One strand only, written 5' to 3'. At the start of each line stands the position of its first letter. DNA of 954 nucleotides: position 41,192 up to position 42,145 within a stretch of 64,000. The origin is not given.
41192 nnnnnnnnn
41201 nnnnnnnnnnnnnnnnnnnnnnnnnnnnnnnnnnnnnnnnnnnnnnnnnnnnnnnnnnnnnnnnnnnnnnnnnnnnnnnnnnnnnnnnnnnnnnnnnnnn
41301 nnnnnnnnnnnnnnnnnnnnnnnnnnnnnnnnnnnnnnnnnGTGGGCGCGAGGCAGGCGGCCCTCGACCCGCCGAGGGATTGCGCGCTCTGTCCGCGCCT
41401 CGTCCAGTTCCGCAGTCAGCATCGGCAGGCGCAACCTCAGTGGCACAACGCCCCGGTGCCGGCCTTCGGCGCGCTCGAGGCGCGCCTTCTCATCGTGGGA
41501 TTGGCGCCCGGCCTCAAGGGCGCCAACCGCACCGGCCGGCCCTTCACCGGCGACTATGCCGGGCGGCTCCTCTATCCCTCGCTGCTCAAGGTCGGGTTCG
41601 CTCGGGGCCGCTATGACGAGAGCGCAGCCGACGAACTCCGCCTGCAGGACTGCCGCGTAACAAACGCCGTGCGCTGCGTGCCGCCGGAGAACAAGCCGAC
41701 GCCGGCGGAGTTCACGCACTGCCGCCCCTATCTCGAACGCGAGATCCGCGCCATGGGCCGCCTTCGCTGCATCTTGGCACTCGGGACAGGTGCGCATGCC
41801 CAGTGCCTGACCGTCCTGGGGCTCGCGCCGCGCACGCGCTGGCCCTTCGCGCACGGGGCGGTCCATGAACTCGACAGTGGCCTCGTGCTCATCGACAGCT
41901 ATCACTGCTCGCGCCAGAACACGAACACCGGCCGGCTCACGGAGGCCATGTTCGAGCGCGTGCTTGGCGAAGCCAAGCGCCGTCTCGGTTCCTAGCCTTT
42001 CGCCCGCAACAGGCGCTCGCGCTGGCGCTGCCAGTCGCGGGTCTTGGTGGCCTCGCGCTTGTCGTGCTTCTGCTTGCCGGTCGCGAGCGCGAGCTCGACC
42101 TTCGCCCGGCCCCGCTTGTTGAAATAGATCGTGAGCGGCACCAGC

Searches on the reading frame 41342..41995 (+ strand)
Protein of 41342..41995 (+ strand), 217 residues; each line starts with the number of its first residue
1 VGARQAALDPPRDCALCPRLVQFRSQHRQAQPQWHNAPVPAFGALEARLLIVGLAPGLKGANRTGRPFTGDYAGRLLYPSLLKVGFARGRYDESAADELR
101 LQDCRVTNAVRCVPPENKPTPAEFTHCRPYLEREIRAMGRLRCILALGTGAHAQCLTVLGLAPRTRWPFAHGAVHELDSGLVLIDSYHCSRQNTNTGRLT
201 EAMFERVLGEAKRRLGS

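Call 40: search_protein_families(library=pfam, proteins=[window:41342-41995:+], max_evalue=0.0001)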
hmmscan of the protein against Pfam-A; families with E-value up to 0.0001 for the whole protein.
window:41342-41995:+ (217 aa): 1 family
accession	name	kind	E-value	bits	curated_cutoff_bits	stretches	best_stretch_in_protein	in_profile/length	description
PF03167.25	UDG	-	1.3e-28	100.3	24.3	1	41-209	2-138/141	Uracil DNA glycosylase superfamily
